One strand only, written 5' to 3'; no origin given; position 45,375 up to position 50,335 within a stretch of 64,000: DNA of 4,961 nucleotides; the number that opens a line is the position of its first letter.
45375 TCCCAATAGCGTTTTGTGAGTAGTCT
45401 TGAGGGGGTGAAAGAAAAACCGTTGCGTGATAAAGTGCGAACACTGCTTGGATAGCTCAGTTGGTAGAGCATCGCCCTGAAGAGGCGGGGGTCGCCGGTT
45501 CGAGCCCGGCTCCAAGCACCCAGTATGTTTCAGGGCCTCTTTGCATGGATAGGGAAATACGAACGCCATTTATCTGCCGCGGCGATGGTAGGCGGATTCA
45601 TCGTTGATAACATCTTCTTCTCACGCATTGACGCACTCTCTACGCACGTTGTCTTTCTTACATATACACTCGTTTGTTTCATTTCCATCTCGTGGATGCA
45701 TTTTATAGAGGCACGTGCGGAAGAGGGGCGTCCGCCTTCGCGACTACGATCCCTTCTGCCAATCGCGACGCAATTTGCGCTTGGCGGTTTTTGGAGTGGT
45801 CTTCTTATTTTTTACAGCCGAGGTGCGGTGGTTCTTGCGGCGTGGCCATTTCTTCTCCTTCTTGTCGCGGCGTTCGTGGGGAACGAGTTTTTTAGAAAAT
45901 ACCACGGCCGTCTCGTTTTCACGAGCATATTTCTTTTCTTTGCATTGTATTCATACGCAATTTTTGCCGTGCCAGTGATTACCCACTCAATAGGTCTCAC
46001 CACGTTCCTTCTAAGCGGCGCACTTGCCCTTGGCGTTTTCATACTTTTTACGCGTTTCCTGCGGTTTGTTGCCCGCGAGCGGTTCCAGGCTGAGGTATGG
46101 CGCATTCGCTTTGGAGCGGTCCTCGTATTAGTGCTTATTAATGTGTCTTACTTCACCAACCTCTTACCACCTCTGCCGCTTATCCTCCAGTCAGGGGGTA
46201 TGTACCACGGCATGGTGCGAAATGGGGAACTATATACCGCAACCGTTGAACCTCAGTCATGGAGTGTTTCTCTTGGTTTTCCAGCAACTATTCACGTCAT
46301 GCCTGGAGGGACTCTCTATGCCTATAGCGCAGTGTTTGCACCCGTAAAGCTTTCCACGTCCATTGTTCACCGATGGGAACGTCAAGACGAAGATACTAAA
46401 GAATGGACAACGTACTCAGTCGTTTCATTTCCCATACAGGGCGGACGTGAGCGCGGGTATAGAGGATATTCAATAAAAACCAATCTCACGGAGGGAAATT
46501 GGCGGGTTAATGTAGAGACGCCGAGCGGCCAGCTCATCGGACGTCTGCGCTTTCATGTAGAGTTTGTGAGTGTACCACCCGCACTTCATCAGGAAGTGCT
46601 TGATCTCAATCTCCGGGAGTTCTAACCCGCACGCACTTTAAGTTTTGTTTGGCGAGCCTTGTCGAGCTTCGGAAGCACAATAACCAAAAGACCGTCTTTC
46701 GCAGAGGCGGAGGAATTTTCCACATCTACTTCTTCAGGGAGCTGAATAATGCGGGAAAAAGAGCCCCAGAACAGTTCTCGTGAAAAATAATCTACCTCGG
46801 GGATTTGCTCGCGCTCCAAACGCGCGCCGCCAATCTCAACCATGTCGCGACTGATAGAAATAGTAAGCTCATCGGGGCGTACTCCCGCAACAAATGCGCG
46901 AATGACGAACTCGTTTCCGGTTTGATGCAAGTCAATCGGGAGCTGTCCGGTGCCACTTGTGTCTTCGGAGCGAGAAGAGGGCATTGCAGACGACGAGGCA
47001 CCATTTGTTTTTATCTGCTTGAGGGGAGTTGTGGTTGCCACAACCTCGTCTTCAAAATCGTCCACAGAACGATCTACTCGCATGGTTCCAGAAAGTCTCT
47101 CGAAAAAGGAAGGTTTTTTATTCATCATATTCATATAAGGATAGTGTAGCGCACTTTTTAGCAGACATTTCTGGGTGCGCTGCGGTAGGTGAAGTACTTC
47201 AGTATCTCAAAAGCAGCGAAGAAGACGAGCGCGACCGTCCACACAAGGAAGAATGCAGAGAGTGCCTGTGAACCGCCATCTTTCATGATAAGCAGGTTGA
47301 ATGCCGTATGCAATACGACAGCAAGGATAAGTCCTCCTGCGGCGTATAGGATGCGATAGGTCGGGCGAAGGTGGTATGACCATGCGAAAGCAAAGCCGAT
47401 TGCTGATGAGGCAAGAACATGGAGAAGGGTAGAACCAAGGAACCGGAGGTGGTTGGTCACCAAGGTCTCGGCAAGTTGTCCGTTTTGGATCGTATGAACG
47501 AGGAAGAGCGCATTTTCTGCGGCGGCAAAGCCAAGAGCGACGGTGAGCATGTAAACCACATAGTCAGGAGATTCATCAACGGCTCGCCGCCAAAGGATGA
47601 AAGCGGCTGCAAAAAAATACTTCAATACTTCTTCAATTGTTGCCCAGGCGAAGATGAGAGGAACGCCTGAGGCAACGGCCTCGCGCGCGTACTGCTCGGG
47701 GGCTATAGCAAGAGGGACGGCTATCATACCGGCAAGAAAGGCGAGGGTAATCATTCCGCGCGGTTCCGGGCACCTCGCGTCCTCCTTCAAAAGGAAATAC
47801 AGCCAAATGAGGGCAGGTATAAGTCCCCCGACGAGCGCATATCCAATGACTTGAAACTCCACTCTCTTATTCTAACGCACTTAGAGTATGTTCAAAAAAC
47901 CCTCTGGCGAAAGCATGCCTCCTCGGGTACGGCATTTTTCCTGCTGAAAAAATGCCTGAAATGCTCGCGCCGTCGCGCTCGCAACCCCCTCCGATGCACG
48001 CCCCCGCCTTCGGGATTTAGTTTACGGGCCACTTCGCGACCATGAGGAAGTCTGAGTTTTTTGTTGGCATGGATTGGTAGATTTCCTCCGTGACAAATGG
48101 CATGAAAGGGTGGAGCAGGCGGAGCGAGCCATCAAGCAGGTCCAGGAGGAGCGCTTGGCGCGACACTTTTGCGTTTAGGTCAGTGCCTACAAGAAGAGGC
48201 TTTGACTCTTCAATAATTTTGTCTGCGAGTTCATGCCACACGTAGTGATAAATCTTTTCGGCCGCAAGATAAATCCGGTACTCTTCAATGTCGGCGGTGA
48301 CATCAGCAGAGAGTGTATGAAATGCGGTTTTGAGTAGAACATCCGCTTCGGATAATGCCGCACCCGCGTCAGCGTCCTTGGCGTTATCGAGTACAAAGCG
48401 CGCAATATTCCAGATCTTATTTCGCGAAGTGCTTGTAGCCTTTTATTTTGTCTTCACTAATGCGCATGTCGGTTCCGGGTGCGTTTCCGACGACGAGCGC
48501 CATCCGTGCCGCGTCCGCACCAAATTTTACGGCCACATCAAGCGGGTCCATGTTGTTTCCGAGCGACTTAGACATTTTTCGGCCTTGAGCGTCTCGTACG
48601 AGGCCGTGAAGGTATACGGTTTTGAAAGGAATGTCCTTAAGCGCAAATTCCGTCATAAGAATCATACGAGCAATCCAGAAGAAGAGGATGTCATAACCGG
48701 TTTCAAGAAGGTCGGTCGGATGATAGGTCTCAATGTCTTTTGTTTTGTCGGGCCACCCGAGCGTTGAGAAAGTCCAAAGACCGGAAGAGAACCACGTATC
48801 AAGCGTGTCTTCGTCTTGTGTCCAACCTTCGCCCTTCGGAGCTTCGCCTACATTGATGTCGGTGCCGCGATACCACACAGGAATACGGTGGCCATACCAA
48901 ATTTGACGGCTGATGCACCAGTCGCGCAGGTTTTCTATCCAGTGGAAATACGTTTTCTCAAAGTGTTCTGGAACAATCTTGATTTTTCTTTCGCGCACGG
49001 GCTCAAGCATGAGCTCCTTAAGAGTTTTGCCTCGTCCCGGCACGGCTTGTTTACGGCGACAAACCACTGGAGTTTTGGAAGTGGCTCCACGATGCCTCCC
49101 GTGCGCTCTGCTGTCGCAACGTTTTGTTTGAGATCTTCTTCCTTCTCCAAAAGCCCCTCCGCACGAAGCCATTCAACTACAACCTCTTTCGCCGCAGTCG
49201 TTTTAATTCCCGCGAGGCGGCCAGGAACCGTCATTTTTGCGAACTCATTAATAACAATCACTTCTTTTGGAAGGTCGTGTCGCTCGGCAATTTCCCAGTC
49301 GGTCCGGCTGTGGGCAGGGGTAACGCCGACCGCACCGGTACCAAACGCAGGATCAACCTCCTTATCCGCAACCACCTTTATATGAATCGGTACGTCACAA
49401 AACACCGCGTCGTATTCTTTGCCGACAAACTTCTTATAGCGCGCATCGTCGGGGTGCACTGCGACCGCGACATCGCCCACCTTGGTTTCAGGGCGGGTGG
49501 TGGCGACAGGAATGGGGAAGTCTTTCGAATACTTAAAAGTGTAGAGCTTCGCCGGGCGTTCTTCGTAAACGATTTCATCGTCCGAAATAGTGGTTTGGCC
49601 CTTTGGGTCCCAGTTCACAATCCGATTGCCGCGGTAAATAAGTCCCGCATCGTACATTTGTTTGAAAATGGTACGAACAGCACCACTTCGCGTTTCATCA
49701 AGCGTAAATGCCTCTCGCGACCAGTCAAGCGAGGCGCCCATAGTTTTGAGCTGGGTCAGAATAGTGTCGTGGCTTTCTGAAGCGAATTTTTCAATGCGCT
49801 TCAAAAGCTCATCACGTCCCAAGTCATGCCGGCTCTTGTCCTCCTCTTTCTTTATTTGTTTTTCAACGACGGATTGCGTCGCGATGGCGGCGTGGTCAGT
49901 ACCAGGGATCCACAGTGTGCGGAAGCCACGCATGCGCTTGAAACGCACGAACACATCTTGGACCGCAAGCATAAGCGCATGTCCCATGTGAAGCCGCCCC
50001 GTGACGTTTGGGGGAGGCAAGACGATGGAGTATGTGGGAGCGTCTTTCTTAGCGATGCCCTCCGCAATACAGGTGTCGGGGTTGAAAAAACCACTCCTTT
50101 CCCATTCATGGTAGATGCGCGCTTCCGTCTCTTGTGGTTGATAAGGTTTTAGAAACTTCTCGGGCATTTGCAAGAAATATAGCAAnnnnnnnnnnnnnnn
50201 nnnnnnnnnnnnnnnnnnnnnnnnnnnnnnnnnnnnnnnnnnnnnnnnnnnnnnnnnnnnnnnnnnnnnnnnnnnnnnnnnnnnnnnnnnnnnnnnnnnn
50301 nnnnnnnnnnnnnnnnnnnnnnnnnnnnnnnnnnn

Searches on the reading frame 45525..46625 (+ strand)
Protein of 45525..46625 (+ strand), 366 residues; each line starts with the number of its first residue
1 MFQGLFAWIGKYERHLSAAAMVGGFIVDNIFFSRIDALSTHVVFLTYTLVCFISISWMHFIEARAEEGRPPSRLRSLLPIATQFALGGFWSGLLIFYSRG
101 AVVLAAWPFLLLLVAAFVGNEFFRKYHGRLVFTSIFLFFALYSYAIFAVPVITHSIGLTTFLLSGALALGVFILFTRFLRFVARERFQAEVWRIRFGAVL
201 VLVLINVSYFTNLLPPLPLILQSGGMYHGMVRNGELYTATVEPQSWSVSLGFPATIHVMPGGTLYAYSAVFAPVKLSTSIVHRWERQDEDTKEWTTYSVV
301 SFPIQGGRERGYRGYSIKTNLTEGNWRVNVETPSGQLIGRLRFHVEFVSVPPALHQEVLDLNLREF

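Call 89: search_protein_families(library=pfam, proteins=[window:45525-46625:+], max_evalue=0.00001)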
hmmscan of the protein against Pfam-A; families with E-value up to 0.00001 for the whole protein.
window:45525-46625:+ (366 aa): 1 family
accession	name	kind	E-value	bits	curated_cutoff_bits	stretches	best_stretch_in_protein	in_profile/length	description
PF11141.13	DUF2914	-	7.6e-15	54.8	23.6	1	278-345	2-62/62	Protein of unknown function (DUF2914)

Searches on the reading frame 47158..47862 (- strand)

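Call 90: search_protein_families(library=pfam, proteins=[window:47158-47862:-], max_evalue=0.00001)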
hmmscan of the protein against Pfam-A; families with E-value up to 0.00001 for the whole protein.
window:47158-47862:- (234 aa): 1 family
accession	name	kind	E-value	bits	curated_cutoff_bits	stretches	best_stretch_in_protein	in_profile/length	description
PF13367.11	PrsW-protease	-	2.8e-23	82.9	23.5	1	33-212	1-192/196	PrsW family intramembrane metalloprotease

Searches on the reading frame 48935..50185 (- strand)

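Call 90: search_protein_families(library=pfam, proteins=[window:48935-50185:-], max_evalue=0.00001)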
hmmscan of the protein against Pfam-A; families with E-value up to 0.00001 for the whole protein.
window:48935-50185:- (416 aa): 2 families
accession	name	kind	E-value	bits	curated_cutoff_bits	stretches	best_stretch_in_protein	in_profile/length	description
PF00133.28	tRNA-synt_1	-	7.5e-60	203.3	22.7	1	24-398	2-216/414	tRNA synthetases class I (I, L, M and V)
PF09334.17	tRNA-synt_1g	-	2.1e-09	37.1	20.1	1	59-205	8-135/391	tRNA synthetases class I (M)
